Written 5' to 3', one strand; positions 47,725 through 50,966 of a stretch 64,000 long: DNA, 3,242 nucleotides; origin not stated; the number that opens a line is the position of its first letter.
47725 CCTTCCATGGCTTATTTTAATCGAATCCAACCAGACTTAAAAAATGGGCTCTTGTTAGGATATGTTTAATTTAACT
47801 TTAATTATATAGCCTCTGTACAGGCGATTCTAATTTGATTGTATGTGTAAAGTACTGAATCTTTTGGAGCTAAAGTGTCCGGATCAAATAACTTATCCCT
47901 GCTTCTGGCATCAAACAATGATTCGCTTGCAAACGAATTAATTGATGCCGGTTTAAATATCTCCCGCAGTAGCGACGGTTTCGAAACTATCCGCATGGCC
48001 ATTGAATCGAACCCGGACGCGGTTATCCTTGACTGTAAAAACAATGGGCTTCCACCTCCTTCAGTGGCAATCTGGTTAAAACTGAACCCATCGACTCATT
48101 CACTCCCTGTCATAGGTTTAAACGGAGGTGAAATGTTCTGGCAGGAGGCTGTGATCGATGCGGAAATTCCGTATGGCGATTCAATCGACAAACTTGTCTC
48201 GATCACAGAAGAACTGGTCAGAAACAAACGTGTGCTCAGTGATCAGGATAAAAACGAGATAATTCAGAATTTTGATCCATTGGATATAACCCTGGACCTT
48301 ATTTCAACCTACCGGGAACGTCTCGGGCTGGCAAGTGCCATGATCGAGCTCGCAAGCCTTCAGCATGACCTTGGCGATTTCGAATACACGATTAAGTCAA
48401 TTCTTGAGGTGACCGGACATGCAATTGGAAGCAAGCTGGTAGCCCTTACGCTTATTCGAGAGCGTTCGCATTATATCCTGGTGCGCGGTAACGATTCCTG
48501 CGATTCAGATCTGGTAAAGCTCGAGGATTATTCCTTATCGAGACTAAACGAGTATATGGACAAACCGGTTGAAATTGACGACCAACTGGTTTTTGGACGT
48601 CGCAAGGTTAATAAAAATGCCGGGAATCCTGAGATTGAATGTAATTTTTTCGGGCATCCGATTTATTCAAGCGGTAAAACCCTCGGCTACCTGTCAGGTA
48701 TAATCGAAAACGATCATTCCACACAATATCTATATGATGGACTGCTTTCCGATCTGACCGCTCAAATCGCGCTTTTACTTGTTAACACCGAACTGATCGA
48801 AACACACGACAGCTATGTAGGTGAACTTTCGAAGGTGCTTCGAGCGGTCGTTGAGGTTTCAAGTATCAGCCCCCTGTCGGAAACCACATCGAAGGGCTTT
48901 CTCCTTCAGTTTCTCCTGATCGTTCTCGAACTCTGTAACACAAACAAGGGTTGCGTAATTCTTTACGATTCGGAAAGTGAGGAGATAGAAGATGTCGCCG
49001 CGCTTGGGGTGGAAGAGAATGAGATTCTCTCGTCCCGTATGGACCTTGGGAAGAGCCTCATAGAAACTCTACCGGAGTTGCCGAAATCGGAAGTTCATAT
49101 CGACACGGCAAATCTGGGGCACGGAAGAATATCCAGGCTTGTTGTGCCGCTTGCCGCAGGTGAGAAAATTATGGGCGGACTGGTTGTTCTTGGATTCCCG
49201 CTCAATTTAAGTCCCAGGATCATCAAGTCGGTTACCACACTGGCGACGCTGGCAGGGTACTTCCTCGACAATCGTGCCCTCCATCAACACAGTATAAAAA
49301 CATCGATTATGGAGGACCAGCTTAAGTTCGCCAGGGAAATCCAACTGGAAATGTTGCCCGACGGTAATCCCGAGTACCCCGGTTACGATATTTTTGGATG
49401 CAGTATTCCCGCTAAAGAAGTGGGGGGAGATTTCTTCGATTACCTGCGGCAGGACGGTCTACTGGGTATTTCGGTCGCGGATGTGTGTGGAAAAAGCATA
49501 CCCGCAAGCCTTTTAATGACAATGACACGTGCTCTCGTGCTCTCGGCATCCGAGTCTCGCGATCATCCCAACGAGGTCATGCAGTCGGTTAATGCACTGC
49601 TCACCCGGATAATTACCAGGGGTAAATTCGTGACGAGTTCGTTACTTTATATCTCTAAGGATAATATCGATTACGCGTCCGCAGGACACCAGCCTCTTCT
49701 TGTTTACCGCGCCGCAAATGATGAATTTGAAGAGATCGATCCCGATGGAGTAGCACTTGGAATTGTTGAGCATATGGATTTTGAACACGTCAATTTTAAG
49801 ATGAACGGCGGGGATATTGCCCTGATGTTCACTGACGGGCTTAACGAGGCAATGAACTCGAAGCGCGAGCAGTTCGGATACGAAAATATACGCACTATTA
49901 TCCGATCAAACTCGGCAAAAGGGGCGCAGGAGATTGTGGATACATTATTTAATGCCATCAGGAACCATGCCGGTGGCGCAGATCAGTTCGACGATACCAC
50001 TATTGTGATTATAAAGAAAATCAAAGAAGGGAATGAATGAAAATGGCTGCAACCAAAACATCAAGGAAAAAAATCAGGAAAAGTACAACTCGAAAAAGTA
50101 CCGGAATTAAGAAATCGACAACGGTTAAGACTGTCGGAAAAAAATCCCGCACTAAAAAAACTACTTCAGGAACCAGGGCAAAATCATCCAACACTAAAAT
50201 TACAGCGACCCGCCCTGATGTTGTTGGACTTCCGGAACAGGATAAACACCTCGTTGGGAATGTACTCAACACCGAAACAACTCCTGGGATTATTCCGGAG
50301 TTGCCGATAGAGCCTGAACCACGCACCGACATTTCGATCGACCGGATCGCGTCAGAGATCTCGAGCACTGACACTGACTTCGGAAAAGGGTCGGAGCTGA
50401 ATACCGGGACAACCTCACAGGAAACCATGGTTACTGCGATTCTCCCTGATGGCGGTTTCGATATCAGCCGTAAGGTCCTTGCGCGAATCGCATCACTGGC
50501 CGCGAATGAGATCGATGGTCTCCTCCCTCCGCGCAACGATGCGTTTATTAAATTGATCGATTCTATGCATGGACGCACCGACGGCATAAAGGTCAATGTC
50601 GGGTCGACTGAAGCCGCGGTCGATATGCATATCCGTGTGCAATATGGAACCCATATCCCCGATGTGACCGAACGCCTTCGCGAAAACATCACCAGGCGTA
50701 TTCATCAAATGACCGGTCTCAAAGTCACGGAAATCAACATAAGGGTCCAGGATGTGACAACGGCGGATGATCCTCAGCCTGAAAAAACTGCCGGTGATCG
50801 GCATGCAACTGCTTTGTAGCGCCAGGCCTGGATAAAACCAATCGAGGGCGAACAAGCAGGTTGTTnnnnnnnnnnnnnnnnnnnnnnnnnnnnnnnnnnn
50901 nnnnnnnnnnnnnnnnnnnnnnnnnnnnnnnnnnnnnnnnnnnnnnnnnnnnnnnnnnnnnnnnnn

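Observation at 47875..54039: Partner-switching-like module lacking a STAS antagonist: two GAF-PP2C phosphatases flanking a lysine-rich Asp23 homolog, one fused to an RsbW-type kinase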

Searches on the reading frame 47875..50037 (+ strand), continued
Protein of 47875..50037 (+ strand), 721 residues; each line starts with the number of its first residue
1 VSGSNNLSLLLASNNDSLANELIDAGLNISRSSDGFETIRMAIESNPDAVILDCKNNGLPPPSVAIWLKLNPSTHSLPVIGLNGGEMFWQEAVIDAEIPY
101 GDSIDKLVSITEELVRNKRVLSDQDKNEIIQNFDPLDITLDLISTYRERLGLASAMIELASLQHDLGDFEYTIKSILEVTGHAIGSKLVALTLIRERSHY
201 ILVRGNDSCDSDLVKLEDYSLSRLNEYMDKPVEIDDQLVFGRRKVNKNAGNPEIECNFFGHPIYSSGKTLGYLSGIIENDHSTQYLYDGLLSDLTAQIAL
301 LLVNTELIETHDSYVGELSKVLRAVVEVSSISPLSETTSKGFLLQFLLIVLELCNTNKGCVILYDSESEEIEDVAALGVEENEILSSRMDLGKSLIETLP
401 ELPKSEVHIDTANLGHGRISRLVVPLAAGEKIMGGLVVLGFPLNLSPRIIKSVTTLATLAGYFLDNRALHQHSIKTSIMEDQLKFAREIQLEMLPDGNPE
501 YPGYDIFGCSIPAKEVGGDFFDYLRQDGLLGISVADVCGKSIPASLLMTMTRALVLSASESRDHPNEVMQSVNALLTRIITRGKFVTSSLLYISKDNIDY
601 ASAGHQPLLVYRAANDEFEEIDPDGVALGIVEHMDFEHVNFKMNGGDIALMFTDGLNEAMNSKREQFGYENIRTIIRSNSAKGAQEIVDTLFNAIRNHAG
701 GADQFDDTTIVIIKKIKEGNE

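Call 57: predict_structure(alignment_id=A2)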
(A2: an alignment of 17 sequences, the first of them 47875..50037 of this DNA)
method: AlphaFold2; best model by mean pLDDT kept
length: 721 residues; sequences in the alignment: 17
mean_pLDDT: 80.1   pTM: 0.45
mean pLDDT of the five models: 80.1, 76.6, 75.2, 73.3, 70.5
residues with pLDDT >= 90: 134; 70-90: 454; 50-70: 126; < 50: 7
segments of 3 or more residues with pLDDT < 50: 1-4
pLDDT, mean of each block of 10 residues (from residue 1): 62 85 86 85 86 77 82 81 68 77 81 77 53 57 58 65 70 86 84 90 80 87 87 84 61 68 86 81 59 83 75 77 82 67 88 92 82 88 87 85 85 84 90 91 84 90 85 73 74 81 91 73 84 81 68 72 78 80 79 89 90 92 83 84 93 86 84 93 93 86 72 80 31
secondary structure, 60 per line:
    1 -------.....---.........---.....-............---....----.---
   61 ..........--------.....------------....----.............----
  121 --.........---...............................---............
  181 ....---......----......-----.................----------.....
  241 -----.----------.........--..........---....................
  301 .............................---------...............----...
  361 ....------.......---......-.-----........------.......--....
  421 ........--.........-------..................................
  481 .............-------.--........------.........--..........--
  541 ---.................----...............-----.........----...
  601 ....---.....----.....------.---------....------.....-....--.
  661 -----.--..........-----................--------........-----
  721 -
elements in order (helices of 4 or more, strands of 3 or more residues): E8-12 H16-24 E28-32 H35-45 E49-52 H61-70 E79-83 E96-99 H104-116 H123-131 H135-165 H169-184 E188-193 E198-203 H210-225 E236-240 E257-265 E268-277 H281-329 H339-353 E358-364 E371-377 H381-386 H395-401 E408-414 E417-428 E431-439 H447-493 E504-511 E518-526 E529-538 H544-560 H565-579 E585-593 E598-604 E608-612 E617-621 E638-641 E648-652 H654-657 H669-678 H684-699 E708-715

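Call 59: fold_search(model_id=the predicted structure, library=pdb)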
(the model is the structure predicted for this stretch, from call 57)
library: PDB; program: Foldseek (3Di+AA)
matches with E <= 10: 1300; with E <= 0.001: 332
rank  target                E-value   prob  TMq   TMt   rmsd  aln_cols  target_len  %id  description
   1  3eq2_B                1.9e-12  1.00  0.28  0.50   6.8       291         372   20  Structure of Hexagonal Crystal form of Pseudomonas aeruginosa RssB (released 2009-10-20)
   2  6k4e_B                3.0e-12  1.00  0.29  0.79   3.7       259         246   21  SiaA-PP2C domain of Pseudomonas aeruginosa (released 2019-06-26)
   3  5ucg_B                5.1e-12  1.00  0.26  0.52  29.1       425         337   12  Structure of the PP2C Phosphatase Domain and a Fragment of the Regulatory Domain of the Cell Fate Determinant SpoIIE f (released 2017-05-31)
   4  6k4e_A                9.9e-12  1.00  0.29  0.79   3.8       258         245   21  SiaA-PP2C domain of Pseudomonas aeruginosa (released 2019-06-26)
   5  3ke6_A                1.4e-11  1.00  0.27  0.52   3.2       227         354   23  The crystal structure of the RsbU and RsbW domains of Rv1364c from Mycobacterium tuberculosis (released 2010-11-10)
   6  3f79_B                3.7e-11  1.00  0.26  0.74   4.4       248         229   22  Structure of pseudo-centered cell crystal form of the C-terminal phosphatase domain of P. aeruginosa RssB (released 2009-11-24)
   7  3eq2_A                4.1e-11  1.00  0.29  0.52   5.4       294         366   19  Structure of Hexagonal Crystal form of Pseudomonas aeruginosa RssB (released 2009-10-20)
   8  5ucg_D                4.1e-11  1.00  0.25  0.51  29.7       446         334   13  Structure of the PP2C Phosphatase Domain and a Fragment of the Regulatory Domain of the Cell Fate Determinant SpoIIE f (released 2017-05-31)
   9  3f79_F                5.1e-11  1.00  0.26  0.73   4.6       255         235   21  Structure of pseudo-centered cell crystal form of the C-terminal phosphatase domain of P. aeruginosa RssB (released 2009-11-24)
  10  3f79_D                5.1e-11  1.00  0.26  0.73   4.7       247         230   21  Structure of pseudo-centered cell crystal form of the C-terminal phosphatase domain of P. aeruginosa RssB (released 2009-11-24)
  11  3f79_C                5.4e-11  1.00  0.27  0.75   4.2       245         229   19  Structure of pseudo-centered cell crystal form of the C-terminal phosphatase domain of P. aeruginosa RssB (released 2009-11-24)
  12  3f7a_B                5.4e-11  1.00  0.27  0.48   7.0       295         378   20  Structure of Orthorhombic crystal form of Pseudomonas aeruginosa RssB (released 2009-11-24)
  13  5ucg_A                6.8e-11  1.00  0.27  0.52  37.9       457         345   12  Structure of the PP2C Phosphatase Domain and a Fragment of the Regulatory Domain of the Cell Fate Determinant SpoIIE f (released 2017-05-31)
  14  3ke6_B                7.6e-11  1.00  0.27  0.54   3.0       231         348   23  The crystal structure of the RsbU and RsbW domains of Rv1364c from Mycobacterium tuberculosis (released 2010-11-10)
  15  5ucg_E                8.4e-11  1.00  0.27  0.53  24.3       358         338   13  Structure of the PP2C Phosphatase Domain and a Fragment of the Regulatory Domain of the Cell Fate Determinant SpoIIE f (released 2017-05-31)
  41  6ob8_A                3.0e-08  1.00  0.16  0.34  14.6       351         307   14  Crystal structure of a dual sensor histidine kinase in green light illuminated state (released 2019-09-18)
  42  6ob8_B                3.5e-08  1.00  0.13  0.29  27.1       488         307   12  Crystal structure of a dual sensor histidine kinase in green light illuminated state (released 2019-09-18)
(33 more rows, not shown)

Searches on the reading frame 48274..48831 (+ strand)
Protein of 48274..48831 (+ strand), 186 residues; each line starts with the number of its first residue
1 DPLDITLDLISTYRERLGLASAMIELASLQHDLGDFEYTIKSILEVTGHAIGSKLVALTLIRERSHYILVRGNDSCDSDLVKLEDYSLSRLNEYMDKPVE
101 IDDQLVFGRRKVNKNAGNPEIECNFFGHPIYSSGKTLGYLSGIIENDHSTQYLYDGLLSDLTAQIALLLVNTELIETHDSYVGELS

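Call 9: search_protein_families(library=pfam, proteins=[window:48274-48831:+], max_evalue=10)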
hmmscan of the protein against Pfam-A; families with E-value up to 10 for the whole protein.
seq(186 aa): 1 family
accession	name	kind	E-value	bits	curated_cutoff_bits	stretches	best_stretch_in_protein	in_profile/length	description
PF12862.13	ANAPC5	-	0.077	13.5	23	1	7-48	25-66/91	Anaphase-promoting complex subunit 5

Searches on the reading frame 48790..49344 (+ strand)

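Call 9: search_protein_families(library=pfam, proteins=[window:48790-49344:+], max_evalue=10)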
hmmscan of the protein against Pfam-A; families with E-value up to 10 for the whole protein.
seq(185 aa): 1 family
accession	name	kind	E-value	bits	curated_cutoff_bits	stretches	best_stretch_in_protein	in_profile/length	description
PF13185.12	GAF_2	-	0.0089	16.7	28.6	1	66-159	34-135/136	GAF domain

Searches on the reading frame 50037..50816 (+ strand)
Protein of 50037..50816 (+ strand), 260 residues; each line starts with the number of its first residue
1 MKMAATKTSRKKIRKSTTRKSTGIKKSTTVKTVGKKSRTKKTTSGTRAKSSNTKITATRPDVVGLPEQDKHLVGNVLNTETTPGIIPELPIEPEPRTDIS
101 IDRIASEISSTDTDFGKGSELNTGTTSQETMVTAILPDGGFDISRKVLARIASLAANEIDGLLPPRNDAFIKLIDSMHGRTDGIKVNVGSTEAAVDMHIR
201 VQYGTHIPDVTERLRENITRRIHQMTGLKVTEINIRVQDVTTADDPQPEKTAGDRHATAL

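Call 6: search_protein_families(library=pfam, proteins=[window:50037-50816:+], max_evalue=0.01)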
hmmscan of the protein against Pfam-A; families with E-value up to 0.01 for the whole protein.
window:50037-50816:+ (260 aa): 1 family
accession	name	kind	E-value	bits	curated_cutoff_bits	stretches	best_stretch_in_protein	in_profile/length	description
PF03780.18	Asp23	-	9e-26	90.9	28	1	140-240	4-107/108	Asp23 family, cell envelope-related function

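Call 31: find_homologous_proteins(query=window:50037-50816:+)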
Query window:50037-50816:+ (260 aa): 30 proteins with E <= 0.001 among 686 candidates.
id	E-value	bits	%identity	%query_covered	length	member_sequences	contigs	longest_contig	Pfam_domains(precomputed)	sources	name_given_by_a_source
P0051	1.4e-146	504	93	100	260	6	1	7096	PF03780.19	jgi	jgi:uncharacterized alkaline shock family protein YloU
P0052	1.8e-132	458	87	99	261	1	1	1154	PF03780.19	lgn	-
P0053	1.0e-124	433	84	99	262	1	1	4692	PF03780.19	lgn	-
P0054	7.6e-117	407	83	99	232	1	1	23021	PF03780.19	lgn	-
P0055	1.5e-51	193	60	62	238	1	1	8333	PF03780.19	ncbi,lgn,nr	ncbi:MAG: Asp23/Gls24 family envelope stress response protein [bacterium]|nr:Asp23/Gls24 family enve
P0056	2.1e-49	186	57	64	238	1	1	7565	PF03780.19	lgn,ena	-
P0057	7.2e-49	185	58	62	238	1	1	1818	PF03780.19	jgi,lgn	jgi:uncharacterized alkaline shock family protein YloU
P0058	1.6e-47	180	53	75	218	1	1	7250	PF03780.19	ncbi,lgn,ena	-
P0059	5.2e-47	179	58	64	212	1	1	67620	PF03780.19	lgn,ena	-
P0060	6.2e-46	175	58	62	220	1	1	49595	PF03780.19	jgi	-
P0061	4.8e-44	169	54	61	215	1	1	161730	PF03780.19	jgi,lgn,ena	-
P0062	5.7e-44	169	55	63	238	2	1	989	PF03780.19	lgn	-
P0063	1.5e-42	164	53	63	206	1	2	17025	PF03780.19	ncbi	-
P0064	4.6e-41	159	47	83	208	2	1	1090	PF03780.19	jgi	-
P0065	1.2e-40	158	57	60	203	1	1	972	PF03780.19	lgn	-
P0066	1.9e-40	157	54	60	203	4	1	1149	PF03780.19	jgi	-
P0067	7.6e-40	155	46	88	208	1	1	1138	PF03780.19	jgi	-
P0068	2.2e-39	154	53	63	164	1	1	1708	PF03780.19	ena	-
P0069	6.2e-39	152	66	42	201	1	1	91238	PF03780.19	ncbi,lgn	-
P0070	8.4e-39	152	51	56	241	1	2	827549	PF03780.19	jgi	-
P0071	2.4e-38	150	58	60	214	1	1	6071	PF03780.19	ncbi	-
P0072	1.1e-37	148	57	57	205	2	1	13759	PF03780.19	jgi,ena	-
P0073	7.2e-36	142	52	61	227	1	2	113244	PF03780.19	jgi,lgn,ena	-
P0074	2.0e-35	141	64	43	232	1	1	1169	PF03780.19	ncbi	-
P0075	1.1e-34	138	52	62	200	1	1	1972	PF03780.19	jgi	jgi:uncharacterized alkaline shock family protein YloU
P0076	1.5e-34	138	53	60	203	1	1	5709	PF03780.19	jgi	jgi:uncharacterized alkaline shock family protein YloU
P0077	7.5e-34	135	50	60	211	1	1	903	PF03780.19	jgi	jgi:uncharacterized alkaline shock family protein YloU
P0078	6.0e-31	126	57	49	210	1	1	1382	PF03780.19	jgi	jgi:uncharacterized alkaline shock family protein YloU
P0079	2.1e-13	69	43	43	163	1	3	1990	PF03780.19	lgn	-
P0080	6.2e-13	67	44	41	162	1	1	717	PF03780.19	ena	-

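Call 34: search_solved_structures(query=window:50037-50816:+, max_evalue=1)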
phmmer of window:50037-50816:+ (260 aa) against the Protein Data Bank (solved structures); distinct sequences matched with E-value up to 1: 0.

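Call 38: search_protein_families(library=ncbifam, proteins=[window:50037-50816:+], max_evalue=0.001)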
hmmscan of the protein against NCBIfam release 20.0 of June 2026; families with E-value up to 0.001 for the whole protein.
window:50037-50816:+ (260 aa): 1 family
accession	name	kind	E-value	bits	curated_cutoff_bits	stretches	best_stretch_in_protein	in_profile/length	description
NF033218.1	anchor_AmaP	equivalog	8.5e-05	22.4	55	1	184-237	113-166/166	alkaline shock response membrane anchor protein AmaP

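Call 51: predict_structure(alignment_id=A3)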
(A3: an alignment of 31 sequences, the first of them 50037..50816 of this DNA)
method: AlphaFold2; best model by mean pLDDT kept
length: 260 residues; sequences in the alignment: 31
mean_pLDDT: 55.3   pTM: 0.35
mean pLDDT of the five models: 55.3, 54.8, 50.7, 49.0, 47.7
residues with pLDDT >= 90: 1; 70-90: 62; 50-70: 72; < 50: 125
segments of 3 or more residues with pLDDT < 50: 12-24, 26-29, 33-85, 94-97, 111-140, 245-260
pLDDT, mean of each block of 10 residues (from residue 1): 51 46 45 46 41 40 39 39 50 51 55 41 36 42 66 67 57 58 72 79 74 87 84 81 49 41
secondary structure, 60 per line:
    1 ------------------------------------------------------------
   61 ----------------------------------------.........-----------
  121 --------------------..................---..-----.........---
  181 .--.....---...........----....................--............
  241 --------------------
elements in order: H101-109 H141-158 H169-177 E184-188 E192-202 H207-226 E229-240

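Call 54: fold_search(model_id=the predicted structure, library=pdb)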
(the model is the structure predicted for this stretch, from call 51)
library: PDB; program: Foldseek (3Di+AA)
matches with E <= 10: 1332; with E <= 0.001: 0
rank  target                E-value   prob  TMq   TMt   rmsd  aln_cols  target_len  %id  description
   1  6h5u_A                1.2e-03  1.00  0.25  0.61   4.3       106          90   10  MamM CTD H264E - Zinc form 2 (released 2019-08-07)
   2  6h9p_C                1.4e-03  1.00  0.24  0.63   3.2        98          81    9  MamM CTD E289D - Manganese form (released 2019-08-14)
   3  3byr                  1.4e-03  0.98  0.18  0.45  11.1        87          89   25  Mode of Action of a Putative Zinc Transporter CzrB (Zn form) (released 2008-09-23)
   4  6h87                  1.5e-03  1.00  0.26  0.62   4.4       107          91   10  MamM CTD D249N - Zinc form (released 2019-08-14)
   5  6h5u_B                1.7e-03  1.00  0.25  0.59   4.5       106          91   11  MamM CTD H264E - Zinc form 2 (released 2019-08-07)
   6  3w64_C                2.0e-03  1.00  0.25  0.76   2.4       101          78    9  MamM-CTD 215-293 (released 2014-04-16)
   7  9jj1_A                2.2e-03  1.00  0.23  0.20   4.9       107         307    9  Cryo-EM structure of human ZnT3 (released 2025-06-04)
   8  6hhs_B                2.2e-03  1.00  0.25  0.61   3.5       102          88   11  MamM CTD E289D - Cadmium form (released 2019-09-18)
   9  6gmv                  2.3e-03  1.00  0.25  0.66   3.1       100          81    9  MamM CTD - Nickel form (released 2019-06-19)
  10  6h5u_C                2.3e-03  1.00  0.25  0.65   3.3       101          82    9  MamM CTD H264E - Zinc form 2 (released 2019-08-07)
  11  5hsp_A                2.7e-03  1.00  0.25  0.67   3.1       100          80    8  MamM CTD M250L (released 2016-11-30)
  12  3w63                  2.7e-03  1.00  0.24  0.65   3.2        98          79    9  MamM-CTD 215-293 (released 2014-04-16)
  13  6h9p_A                2.7e-03  1.00  0.24  0.56   4.1       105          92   12  MamM CTD E289D - Manganese form (released 2019-08-14)
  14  6h8g                  2.8e-03  1.00  0.24  0.65   3.2        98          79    9  MamM CTD H264E - Cadmium form 1 (released 2019-08-14)
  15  3byp_A                2.8e-03  0.98  0.19  0.49   9.5        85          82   25  Mode of Action of a Putative Zinc Transporter CzrB (released 2008-09-23)
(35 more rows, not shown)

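Call 66: find_related_loci(query=A3, collection=metagenome_contigs, flank=8000)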
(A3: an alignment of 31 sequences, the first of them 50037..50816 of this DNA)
Query A3 (260 aa) in metagenome_contigs; peptide patterns used: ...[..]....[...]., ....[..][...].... (x = any residue, [..] = any of these).
496 stretches matched a pattern; 15 encode a relative of the query (tblastn E <= 1e-3); 15 distinct loci.
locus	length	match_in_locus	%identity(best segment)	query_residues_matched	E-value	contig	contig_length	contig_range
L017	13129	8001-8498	53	86-250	8e-52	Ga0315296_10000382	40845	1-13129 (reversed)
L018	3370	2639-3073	54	86-241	3e-50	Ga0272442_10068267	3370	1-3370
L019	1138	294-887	46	14-241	3e-52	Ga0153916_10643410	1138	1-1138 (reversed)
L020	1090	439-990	47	27-241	3e-51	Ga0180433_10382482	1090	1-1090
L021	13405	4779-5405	45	6-248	3e-47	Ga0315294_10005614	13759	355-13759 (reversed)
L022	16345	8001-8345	62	135-252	7e-46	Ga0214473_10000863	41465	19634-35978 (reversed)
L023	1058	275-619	62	135-252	1e-47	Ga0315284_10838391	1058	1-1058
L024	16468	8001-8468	52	86-244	2e-46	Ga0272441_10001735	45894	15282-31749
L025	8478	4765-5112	41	138-245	9e-19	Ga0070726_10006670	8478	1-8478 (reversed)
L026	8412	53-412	37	121-240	1e-16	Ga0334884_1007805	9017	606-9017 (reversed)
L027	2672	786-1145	37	121-240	2e-16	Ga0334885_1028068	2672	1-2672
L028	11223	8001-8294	38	146-240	1e-15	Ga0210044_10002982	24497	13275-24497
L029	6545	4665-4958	38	146-240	1e-15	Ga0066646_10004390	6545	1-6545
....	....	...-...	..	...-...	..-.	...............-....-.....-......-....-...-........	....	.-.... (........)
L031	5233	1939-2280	25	139-245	2e-7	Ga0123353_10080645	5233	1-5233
